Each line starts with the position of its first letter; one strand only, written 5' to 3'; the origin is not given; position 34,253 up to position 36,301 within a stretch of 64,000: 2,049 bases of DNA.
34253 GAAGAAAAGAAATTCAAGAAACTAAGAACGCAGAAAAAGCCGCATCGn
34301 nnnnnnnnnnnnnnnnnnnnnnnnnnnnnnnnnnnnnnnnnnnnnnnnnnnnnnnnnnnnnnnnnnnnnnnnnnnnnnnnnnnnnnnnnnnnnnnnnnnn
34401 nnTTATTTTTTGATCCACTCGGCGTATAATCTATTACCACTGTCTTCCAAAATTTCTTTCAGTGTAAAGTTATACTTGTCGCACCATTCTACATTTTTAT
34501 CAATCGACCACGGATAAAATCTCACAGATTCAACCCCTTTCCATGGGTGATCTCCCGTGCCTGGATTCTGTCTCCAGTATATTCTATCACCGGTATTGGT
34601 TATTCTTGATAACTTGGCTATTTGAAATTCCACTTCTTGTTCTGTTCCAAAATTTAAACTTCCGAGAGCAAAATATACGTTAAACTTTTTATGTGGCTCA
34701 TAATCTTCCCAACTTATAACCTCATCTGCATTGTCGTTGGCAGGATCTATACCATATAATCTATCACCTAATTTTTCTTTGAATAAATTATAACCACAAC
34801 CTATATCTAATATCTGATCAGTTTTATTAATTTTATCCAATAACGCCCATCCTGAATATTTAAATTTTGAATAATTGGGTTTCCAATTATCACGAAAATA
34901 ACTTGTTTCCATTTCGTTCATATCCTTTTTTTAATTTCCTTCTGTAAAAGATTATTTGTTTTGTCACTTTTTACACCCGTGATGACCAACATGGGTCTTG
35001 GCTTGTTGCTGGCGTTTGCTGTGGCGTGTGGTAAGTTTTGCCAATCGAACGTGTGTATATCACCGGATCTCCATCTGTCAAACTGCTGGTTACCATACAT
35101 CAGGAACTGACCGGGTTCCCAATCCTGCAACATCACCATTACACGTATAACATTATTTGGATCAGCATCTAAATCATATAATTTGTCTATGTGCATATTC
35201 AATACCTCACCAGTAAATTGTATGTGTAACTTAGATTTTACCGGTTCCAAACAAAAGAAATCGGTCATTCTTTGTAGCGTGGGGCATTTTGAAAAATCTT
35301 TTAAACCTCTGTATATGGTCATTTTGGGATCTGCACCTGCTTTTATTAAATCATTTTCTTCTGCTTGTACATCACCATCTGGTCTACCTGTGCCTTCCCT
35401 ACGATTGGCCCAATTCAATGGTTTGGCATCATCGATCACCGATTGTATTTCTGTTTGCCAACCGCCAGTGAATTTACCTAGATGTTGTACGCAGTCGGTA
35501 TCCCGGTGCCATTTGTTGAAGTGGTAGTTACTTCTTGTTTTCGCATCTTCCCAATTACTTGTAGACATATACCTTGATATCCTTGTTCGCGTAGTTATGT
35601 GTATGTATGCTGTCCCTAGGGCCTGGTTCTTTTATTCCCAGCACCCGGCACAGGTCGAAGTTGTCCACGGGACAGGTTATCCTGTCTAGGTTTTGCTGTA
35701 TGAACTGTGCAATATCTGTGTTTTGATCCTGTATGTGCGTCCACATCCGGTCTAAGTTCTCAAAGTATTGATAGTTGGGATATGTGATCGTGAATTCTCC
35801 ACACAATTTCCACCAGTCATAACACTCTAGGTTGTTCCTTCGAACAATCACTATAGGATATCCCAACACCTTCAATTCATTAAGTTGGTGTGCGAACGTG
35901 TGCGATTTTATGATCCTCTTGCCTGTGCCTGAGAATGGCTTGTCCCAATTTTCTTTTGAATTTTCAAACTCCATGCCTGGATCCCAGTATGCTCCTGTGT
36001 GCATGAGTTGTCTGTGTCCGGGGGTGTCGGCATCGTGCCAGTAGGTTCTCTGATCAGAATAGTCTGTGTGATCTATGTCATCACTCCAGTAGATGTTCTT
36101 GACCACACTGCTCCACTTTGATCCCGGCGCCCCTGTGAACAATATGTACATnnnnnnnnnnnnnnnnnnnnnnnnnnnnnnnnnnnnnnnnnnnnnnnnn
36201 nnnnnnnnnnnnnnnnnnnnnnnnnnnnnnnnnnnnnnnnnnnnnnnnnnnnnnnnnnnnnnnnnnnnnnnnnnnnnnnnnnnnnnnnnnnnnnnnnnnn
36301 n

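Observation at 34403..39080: Late-promoter operon linking a carboxylate transporter to tailoring enzymes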

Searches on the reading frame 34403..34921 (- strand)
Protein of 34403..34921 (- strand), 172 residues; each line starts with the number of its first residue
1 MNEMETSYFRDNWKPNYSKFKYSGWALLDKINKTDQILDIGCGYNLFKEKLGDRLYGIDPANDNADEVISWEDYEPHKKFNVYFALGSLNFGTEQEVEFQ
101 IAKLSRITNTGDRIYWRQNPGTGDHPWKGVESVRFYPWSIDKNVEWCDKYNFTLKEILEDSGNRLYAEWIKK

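Call 3: search_protein_families(library=pfam, proteins=[window:34403-34921:-], max_evalue=0.01)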
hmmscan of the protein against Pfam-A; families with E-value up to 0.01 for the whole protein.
window:34403-34921:- (172 aa): 0 families

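Call 6: search_protein_families(library=phrogs, proteins=[window:34403-34921:-], max_evalue=0.01)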
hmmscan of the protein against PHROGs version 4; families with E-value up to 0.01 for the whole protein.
window:34403-34921:- (172 aa): 0 families

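Call 13: search_protein_families(library=ncbifam, proteins=[window:34403-34921:-], max_evalue=1)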
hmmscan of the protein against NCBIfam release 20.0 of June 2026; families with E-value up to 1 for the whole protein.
window:34403-34921:- (172 aa): 3 families
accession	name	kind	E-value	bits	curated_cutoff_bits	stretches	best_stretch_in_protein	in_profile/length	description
TIGR01983.1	UbiG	equivalog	0.018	14.4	102.95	1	1-75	25-94/228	bifunctional 2-polyprenyl-6-hydroxyphenol methylase/3-demethylubiquinol 3-O-methyltransferase UbiG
NF045667.1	MTase_DVU1556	equivalog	0.19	11.1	155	1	30-65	19-58/213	DVU_1556 family methyltransferase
TIGR02021.1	BchM-ChlM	equivalog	0.22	10.9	158.9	1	31-90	52-113/218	magnesium protoporphyrin IX methyltransferase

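Call 14: search_protein_families(library=pfam, proteins=[window:34403-34921:-], max_evalue=10)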
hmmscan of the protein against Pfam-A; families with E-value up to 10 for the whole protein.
window:34403-34921:- (172 aa): 1 family
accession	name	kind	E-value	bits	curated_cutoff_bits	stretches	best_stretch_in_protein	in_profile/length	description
PF13489.12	Methyltransf_23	-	0.021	15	27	1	27-79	16-69/164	Methyltransferase domain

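Call 34: search_solved_structures(query=A3, max_evalue=10)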
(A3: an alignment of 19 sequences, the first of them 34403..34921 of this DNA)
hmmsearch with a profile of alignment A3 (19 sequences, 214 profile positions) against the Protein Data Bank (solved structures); distinct sequences matched with E-value up to 10: 20.
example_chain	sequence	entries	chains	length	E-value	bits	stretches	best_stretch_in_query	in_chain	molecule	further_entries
2xva_A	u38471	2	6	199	0.032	17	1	50-90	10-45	TELLURITE RESISTANCE PROTEIN TEHB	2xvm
7ct8_A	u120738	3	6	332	0.089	15.6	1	62-90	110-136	tRNA U34 carboxymethyltransferase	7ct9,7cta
5z9o_A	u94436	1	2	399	0.12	15.1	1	49-91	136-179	Cyclopropane-fatty-acyl-phospholipid synthase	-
4dq0_A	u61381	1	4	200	0.14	14.9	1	49-89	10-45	Tellurite resistance protein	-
8ka3_A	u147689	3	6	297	0.22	14.3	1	21-76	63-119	DNA-(apurinic or apyrimidinic site) endonuclease, chloroplastic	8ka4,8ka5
8rdl_A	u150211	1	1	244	0.23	14.2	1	61-106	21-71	ToxA protein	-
6zu5_SA0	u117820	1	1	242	0.33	13.7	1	69-127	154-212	uS2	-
5doo_A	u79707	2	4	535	0.37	13.5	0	78-183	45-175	protein lysine methyltransferase 2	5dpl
3jwg_A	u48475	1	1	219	0.56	13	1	68-103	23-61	Methyltransferase type 12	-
3jwi_A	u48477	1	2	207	0.56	13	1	68-104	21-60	Methyltransferase type 12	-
4p7c_A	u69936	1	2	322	0.7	12.6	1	61-103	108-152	tRNA (mo5U34)-methyltransferase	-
8c1j_A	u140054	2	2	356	1.3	11.8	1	62-88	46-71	Protein arginine N-methyltransferase 2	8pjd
5dm1_A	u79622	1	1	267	1.3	11.8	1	78-107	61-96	Methyltransferase domain family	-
8bva_A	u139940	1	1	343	1.3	11.7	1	62-88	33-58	Protein arginine N-methyltransferase 2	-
5dm2_A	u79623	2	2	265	1.4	11.6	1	78-107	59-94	Methyltransferase domain family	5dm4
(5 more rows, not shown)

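Call 98: search_protein_families(library=pfam, alignment_id=A3, max_evalue=0.05)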
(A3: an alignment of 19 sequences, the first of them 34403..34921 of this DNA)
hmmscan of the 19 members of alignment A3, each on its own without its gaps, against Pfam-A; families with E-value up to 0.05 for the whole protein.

A. member 1, window:34403-34921:- (172 aa): 1 family
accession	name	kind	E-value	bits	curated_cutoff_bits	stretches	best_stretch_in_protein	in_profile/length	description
PF13489.12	Methyltransf_23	-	0.021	15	27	1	27-79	16-69/164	Methyltransferase domain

B. families by the number of members that match (of 19 scanned): 8 families
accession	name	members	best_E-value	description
PF13489.12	Methyltransf_23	19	8.3e-07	Methyltransferase domain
PF13649.12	Methyltransf_25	8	0.0024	Methyltransferase domain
PF08242.18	Methyltransf_12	2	0.0063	Methyltransferase domain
PF13847.12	Methyltransf_31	1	0.00072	Methyltransferase domain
PF08241.18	Methyltransf_11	1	0.008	Methyltransferase domain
PF08003.17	Methyltransf_9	1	0.037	Protein of unknown function (DUF1698)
PF06837.17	Fijivirus_P9-2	1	0.04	Fijivirus P9-2 protein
PF03096.20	Ndr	1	0.044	Ndr family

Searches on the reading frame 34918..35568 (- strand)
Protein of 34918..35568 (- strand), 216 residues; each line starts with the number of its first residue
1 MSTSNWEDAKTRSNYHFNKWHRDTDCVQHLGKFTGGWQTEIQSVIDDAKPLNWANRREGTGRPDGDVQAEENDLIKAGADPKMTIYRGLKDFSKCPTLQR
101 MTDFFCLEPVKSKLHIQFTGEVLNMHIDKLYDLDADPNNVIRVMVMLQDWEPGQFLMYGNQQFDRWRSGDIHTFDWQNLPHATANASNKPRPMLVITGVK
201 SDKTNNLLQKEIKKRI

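Call 3: search_protein_families(library=pfam, proteins=[window:34918-35568:-], max_evalue=0.01)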
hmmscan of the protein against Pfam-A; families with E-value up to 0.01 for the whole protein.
window:34918-35568:- (216 aa): 0 families

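Call 6: search_protein_families(library=phrogs, proteins=[window:34918-35568:-], max_evalue=0.01)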
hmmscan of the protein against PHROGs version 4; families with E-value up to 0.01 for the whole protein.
window:34918-35568:- (216 aa): 0 families

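Call 13: search_protein_families(library=ncbifam, proteins=[window:34918-35568:-], max_evalue=1)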
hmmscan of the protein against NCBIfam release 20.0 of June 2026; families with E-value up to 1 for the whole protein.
window:34918-35568:- (216 aa): 1 family
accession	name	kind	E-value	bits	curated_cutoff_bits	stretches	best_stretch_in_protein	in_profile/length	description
NF002301.0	PRK01222.2-1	equivalog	0.0061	16.1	232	1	166-211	136-181/217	phosphoribosylanthranilate isomerase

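Call 14: search_protein_families(library=pfam, proteins=[window:34918-35568:-], max_evalue=10)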
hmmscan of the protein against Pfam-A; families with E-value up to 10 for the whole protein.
window:34918-35568:- (216 aa): 1 family
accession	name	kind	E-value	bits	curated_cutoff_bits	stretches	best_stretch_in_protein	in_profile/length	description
PF19476.4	DUF6013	-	0.16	12.1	32.6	1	157-189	54-87/184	Family of unknown function (DUF6013)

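Call 33: search_solved_structures(query=A2, max_evalue=10)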
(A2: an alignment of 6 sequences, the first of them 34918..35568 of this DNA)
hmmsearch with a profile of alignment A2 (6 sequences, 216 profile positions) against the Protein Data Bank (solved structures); distinct sequences matched with E-value up to 10: 6.
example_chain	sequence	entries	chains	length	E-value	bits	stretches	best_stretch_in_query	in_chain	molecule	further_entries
8frf_A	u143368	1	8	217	0.18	14.5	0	60-89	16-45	RBL7_C2_3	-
2h16_A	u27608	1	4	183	0.55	12.9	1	59-119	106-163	ADP-ribosylation factor-like protein 5A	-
1zj6_A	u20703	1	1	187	0.55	12.9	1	59-119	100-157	ADP-ribosylation factor-like protein 5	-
1z6y_A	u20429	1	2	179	0.56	12.9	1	59-119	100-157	ADP-ribosylation factor-like protein 5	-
2h17_A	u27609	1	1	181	0.57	12.9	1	59-119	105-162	ADP-ribosylation factor-like protein 5A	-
3g9d_A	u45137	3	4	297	0.82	12.4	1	53-112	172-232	Dinitrogenase reductase activating glucohydrolase | Dinitrogenase reductase activacting glicohydrolase | ADP-ribosyl-(Dinitrogen reductase) hydrolase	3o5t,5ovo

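Call 60: predict_structure(alignment_id=A2)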
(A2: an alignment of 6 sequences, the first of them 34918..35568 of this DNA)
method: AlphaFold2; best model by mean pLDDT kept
length: 216 residues; sequences in the alignment: 6
mean_pLDDT: 65.3   pTM: 0.66
mean pLDDT of the five models: 65.3, 63.3, 60.2, 56.0, 53.4
residues with pLDDT >= 90: 0; 70-90: 88; 50-70: 91; < 50: 37
segments of 3 or more residues with pLDDT < 50: 1-4, 8-10, 12-18, 77-86, 213-216
pLDDT, mean of each block of 10 residues (from residue 1): 42 46 66 83 65 52 56 50 48 76 85 64 51 74 84 68 77 68 63 83 80 48
secondary structure, 60 per line:
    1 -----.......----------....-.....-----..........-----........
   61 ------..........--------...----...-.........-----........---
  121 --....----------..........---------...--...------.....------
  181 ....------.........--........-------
elements in order: H6-12 H23-26 E28-32 H38-47 H53-60 H67-76 E85-87 H96-104 E110-117 E123-126 E140-146 E156-158 E161-163 E170-174 E181-184 E191-199 H202-209

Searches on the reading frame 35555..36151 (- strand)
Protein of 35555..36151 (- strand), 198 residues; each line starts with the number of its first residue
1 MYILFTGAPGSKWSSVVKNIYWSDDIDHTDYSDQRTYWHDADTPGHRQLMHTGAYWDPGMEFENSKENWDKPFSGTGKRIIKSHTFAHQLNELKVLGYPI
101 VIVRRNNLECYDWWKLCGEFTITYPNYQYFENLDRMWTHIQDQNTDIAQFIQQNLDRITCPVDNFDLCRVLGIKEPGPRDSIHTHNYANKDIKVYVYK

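Call 3: search_protein_families(library=pfam, proteins=[window:35555-36151:-], max_evalue=0.01)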
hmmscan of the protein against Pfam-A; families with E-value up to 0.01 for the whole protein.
window:35555-36151:- (198 aa): 0 families

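Call 6: search_protein_families(library=phrogs, proteins=[window:35555-36151:-], max_evalue=0.01)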
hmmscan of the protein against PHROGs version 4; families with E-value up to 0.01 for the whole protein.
window:35555-36151:- (198 aa): 0 families

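Call 13: search_protein_families(library=ncbifam, proteins=[window:35555-36151:-], max_evalue=1)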
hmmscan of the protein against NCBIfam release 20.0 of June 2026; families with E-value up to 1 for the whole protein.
window:35555-36151:- (198 aa): 0 families

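Call 14: search_protein_families(library=pfam, proteins=[window:35555-36151:-], max_evalue=10)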
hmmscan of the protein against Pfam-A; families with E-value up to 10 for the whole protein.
window:35555-36151:- (198 aa): 0 families

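Call 32: search_solved_structures(query=A1, max_evalue=10)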
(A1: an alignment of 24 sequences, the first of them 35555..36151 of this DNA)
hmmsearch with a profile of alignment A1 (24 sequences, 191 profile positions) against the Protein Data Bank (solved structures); distinct sequences matched with E-value up to 10: 2.
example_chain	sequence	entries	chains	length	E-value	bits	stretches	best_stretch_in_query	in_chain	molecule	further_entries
7sqk_C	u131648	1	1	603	0.29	14.1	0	59-138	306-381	HAUS augmin-like complex subunit 3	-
3aeh_A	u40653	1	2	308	1.3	12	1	44-80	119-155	Hemoglobin-binding protease hbp autotransporter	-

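Call 49: predict_structure(alignment_id=A1)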
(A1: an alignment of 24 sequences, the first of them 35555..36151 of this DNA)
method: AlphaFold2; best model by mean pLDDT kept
length: 198 residues; sequences in the alignment: 24
mean_pLDDT: 90.5   pTM: 0.89
mean pLDDT of the five models: 90.5, 90.4, 88.5, 87.6, 86.8
residues with pLDDT >= 90: 133; 70-90: 57; 50-70: 8; < 50: 0
segments of 3 or more residues with pLDDT < 50: none
pLDDT, mean of each block of 10 residues (from residue 1): 96 91 95 84 70 87 92 96 96 97 97 90 78 94 98 97 96 84 78 95
secondary structure, 60 per line:
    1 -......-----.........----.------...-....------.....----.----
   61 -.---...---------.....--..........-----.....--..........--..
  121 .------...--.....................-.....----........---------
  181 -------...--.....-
elements in order: E2-7 H13-21 E37-40 E47-51 E78-82 H85-94 E100-104 H107-116 H133-153 H164-171 E193-197

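Call 56: fold_search(model_id=the predicted structure, library=pdb)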
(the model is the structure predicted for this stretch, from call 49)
No match with E <= 0.001 here; weaker rows may still be real.
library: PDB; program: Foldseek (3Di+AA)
matches with E <= 10: 500; with E <= 0.001: 0
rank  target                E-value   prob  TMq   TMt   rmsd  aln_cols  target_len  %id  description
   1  3rnl                  3.9e-02  0.63  0.42  0.35  10.9       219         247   14  Crystal Structure of Sulfotransferase from Alicyclobacillus acidocaldarius (released 2011-06-29)
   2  9kf1                  9.0e-02  0.33  0.37  0.36   8.4       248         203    9  Crystal structure of Streptomyces sp. sulfotransferase Cpz8 involved in Caprazamycins Synthesis (released 2025-11-05)
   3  3uan_A                1.2e-01  0.38  0.36  0.29   7.4       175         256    9  Crystal structure of 3-O-sulfotransferase (3-OST-1) with bound PAP and heptasaccharide substrate (released 2012-04-04)
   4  1s96_B                1.7e-01  0.25  0.33  0.32  10.3       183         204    8  The 2.0 A X-ray structure of Guanylate Kinase from E.coli (released 2004-02-10)
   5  2anb                  1.7e-01  0.44  0.39  0.37   7.4       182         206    9  Crystal Structure Of Oligomeric E.coli Guanylate Kinase In Complex With GMP (released 2005-08-30)
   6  1gky                  1.8e-01  0.25  0.33  0.35  11.0       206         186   11  REFINED STRUCTURE OF THE COMPLEX BETWEEN GUANYLATE KINASE AND ITS SUBSTRATE GMP AT 2.0 ANGSTROMS RESOLUTION (released 1994-01-31)
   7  3uan_B                1.8e-01  0.30  0.35  0.29   7.3       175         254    8  Crystal structure of 3-O-sulfotransferase (3-OST-1) with bound PAP and heptasaccharide substrate (released 2012-04-04)
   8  3w5i_B                1.9e-01  0.06  0.17  0.17  17.9       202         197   11  Crystal structure of NfeoB from Gallionella capsiferriformans (released 2013-04-24)
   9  2an9_A                2.1e-01  0.25  0.34  0.33   8.6       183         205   10  Crystal Structure Of Oligomeric E.coli Guanylate Kinase In Complex With GDP (released 2005-08-30)
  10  1tex_B                2.5e-01  0.30  0.38  0.32  11.0       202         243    7  Mycobacterium smegmatis Stf0 Sulfotransferase with Trehalose (released 2004-07-20)
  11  4gp6_B                2.5e-01  0.30  0.34  0.38   7.6       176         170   11  Polynucleotide kinase (released 2012-11-14)
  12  5b3f_A                2.5e-01  0.21  0.33  0.23  10.4       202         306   14  Crystal structure of phosphoribulokinase from Methanospirillum hungatei (released 2017-01-18)
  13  8t3o_A                2.5e-01  0.09  0.21  0.19  14.4       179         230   12  Cryo-EM structure of the TUG-891 bound FFA4-Gq complex (released 2024-01-17)
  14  1zrh                  2.7e-01  0.21  0.34  0.28  10.7       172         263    7  Crystal structure of Human heparan sulfate glucosamine 3-O-sulfotransferase 1 in complex with PAP (released 2005-06-07)
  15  2f3r_B                2.7e-01  0.28  0.36  0.35   8.1       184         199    8  Crystal Structure Of E.coli Guanylate Kinase In Complex With Ap5G (released 2006-05-30)
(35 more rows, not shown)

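Call 106: find_related_loci(query=A1, collection=viral_contigs, flank=8000)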
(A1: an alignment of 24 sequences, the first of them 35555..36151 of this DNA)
Query A1 (198 aa) in viral_contigs; peptide patterns used: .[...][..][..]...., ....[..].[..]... (x = any residue, [..] = any of these).
600 stretches matched a pattern (row limit reached: there are more); 581 encode a relative of the query (tblastn E <= 1e-3); the best 80 are kept; 80 distinct loci.
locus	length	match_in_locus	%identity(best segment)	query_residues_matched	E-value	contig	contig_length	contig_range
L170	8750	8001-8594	100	1-198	3e-137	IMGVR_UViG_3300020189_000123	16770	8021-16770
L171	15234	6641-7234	98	1-198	6e-135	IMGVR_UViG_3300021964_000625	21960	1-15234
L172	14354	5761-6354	89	1-198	1e-125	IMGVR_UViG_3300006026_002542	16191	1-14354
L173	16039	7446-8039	89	1-198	1e-125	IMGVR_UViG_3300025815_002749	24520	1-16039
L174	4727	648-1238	91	2-198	2e-126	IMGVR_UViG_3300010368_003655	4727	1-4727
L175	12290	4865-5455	90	2-198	1e-124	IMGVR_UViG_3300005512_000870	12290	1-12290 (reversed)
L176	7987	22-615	88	1-198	1e-123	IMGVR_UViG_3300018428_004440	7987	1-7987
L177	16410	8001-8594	87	1-198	8e-123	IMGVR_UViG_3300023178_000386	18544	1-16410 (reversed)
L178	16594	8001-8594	86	1-198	2e-122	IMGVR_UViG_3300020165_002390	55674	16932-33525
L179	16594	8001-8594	86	1-198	2e-122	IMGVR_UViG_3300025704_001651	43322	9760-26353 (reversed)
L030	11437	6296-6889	86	1-198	4e-122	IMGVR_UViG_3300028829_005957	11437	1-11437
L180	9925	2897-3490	83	1-198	2e-117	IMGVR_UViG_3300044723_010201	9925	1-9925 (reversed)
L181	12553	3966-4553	72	1-198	5e-97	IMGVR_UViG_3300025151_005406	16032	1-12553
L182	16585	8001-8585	73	2-198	7e-97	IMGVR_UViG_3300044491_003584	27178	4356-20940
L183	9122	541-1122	73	1-198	1e-96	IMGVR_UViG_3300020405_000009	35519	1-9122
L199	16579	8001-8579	72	1-198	6e-94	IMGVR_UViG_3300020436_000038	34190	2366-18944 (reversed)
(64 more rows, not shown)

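Call 109: search_protein_families(library=pfam, proteins=[L199:5939-7384:+, L199:7360-8001:+, L199:3281-4135:+, L199:10128-11351:+, L199:11304-12374:-, L199:4630-5157:-], max_evalue=0.01)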
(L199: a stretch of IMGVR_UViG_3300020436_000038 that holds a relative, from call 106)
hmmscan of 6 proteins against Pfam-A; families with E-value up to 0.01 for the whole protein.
L199:5939-7384:+ (481 aa): 1 family
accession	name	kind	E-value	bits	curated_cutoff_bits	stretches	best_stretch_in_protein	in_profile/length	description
PF00474.23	SSF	-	5.9e-18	65.4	22.8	1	40-431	1-403/406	Sodium:solute symporter family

L199:7360-8001:+ (213 aa): 0 families

L199:3281-4135:+ (284 aa): 2 families
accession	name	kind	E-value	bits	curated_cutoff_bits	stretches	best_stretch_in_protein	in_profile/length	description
PF04055.27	Radical_SAM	-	9.1e-13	49.1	29.5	1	15-133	2-123/166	Radical SAM superfamily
PF13353.11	Fer4_12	-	0.00022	22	22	1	16-89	11-86/137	4Fe-4S single cluster domain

L199:10128-11351:+ (407 aa): 1 family
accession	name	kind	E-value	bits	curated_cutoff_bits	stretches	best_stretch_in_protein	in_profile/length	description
PF19782.4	DUF6267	-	1e-104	351.3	27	1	13-399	2-374/376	Family of unknown function (DUF6267)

L199:11304-12374:- (356 aa): 0 families

L199:4630-5157:- (175 aa): 0 families

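Call 110: search_protein_families(library=ncbifam, proteins=[L199:5939-7384:+, L199:7360-8001:+], max_evalue=0.01)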
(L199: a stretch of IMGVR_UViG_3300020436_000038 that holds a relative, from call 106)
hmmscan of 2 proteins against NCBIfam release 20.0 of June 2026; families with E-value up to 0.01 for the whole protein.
L199:5939-7384:+ (481 aa): 4 families
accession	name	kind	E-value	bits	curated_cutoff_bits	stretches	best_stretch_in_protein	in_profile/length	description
TIGR00813.1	sss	superfamily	6.7e-29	101.2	184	1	40-433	1-410/411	sodium/solute symporter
TIGR02121.1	Na_Pro_sym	equivalog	9.5e-13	47.7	515.5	1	15-478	7-471/488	sodium/proline symporter PutP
TIGR02119.1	panF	equivalog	1.2e-11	44.4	328.05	1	15-462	7-454/471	sodium/pantothenate symporter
NF049987.1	DaglGlyslTfaseDgs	equivalog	0.0064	15.5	500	0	98-145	69-116/332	processive diacylglycerol alpha-glucosyltransferase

L199:7360-8001:+ (213 aa): 0 families

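Call 111: search_solved_structures(query=L199:5939-7384:+, max_evalue=0.001)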
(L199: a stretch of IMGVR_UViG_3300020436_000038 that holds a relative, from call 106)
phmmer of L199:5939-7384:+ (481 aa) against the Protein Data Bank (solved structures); distinct sequences matched with E-value up to 0.001: 11.
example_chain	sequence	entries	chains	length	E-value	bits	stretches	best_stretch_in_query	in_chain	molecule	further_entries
9j7c_A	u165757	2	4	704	3.1e-13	53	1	5-202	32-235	Urea-proton symporter DUR3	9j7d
9vim_A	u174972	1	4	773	3.6e-13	52.7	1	4-209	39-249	Urea-proton symporter DUR3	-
9x5u_A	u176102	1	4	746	3.8e-13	52.7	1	5-202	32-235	Urea-proton symporter DUR3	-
9rws_A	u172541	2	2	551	3.3e-10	43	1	16-440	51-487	Solute carrier family 5 (High affinity choline transporter), member 7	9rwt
2xq2_B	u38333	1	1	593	1.2e-08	37.8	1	110-468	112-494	SODIUM/GLUCOSE COTRANSPORTER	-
3dh4_A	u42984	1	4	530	3.7e-08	36.2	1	110-468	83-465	Sodium/glucose cotransporter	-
2xq2_A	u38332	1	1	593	4.1e-08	36.1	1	16-468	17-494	SODIUM/GLUCOSE COTRANSPORTER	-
7uuy_A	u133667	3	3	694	3.6e-05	26.4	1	13-213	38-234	Sodium/iodide cotransporter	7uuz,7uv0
9zfl_A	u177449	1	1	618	4.2e-05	26.1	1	13-213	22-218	Sodium/iodide cotransporter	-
7sl8_A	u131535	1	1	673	0.0008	21.9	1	305-443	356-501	Sodium/glucose cotransporter 1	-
7sla_A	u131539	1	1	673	0.0008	21.9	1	305-443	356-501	Sodium/glucose cotransporter 1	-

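Call 112: find_related_loci(query=L199:5939-7384:+, collection=viral_contigs, flank=6000)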
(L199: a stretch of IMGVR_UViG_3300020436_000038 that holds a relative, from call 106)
Query L199:5939-7384:+ (481 aa) in viral_contigs; peptide patterns used: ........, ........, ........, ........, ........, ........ (x = any residue, [..] = any of these).
51 stretches matched a pattern; 49 encode a relative of the query (tblastn E <= 1e-3); 48 distinct loci.
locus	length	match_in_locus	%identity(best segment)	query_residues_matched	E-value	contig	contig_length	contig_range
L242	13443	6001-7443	100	1-481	0e+0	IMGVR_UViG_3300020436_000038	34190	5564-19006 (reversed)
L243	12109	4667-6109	89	1-481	0e+0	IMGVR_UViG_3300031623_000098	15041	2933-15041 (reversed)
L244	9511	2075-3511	88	1-479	0e+0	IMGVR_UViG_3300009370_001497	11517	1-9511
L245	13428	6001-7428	79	1-476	0e+0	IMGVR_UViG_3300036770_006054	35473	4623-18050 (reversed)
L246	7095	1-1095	100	117-481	0e+0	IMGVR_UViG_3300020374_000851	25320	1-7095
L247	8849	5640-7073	66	1-478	0e+0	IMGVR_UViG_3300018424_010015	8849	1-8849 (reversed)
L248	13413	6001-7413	66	4-479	0e+0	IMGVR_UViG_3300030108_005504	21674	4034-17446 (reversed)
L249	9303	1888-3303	66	4-474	0e+0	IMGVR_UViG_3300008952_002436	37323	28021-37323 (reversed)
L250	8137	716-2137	65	4-478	0e+0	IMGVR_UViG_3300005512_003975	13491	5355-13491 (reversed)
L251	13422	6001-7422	65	4-478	0e+0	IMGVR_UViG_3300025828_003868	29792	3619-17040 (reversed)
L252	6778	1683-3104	65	4-478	0e+0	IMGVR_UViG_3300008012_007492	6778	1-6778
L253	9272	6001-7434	66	1-478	0e+0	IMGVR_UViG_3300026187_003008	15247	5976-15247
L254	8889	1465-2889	65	1-481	0e+0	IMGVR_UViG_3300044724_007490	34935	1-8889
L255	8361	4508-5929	65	4-478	0e+0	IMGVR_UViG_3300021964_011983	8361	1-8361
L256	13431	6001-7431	65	4-481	0e+0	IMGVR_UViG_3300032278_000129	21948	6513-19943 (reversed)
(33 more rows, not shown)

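Call 118: search_solved_structures(query=A7, max_evalue=10)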
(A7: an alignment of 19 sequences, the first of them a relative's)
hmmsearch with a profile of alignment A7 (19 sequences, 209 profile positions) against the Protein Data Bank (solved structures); distinct sequences matched with E-value up to 10: 3.
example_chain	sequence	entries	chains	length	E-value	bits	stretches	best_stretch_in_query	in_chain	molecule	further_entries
6c2u_A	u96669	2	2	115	0.23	14.3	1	4-28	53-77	phosphate-loop protein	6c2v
5xyi_H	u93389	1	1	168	0.34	13.8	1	62-117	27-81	40S ribosomal protein S7, putative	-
1lvg_A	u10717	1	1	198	1.3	11.8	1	9-39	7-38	Guanylate kinase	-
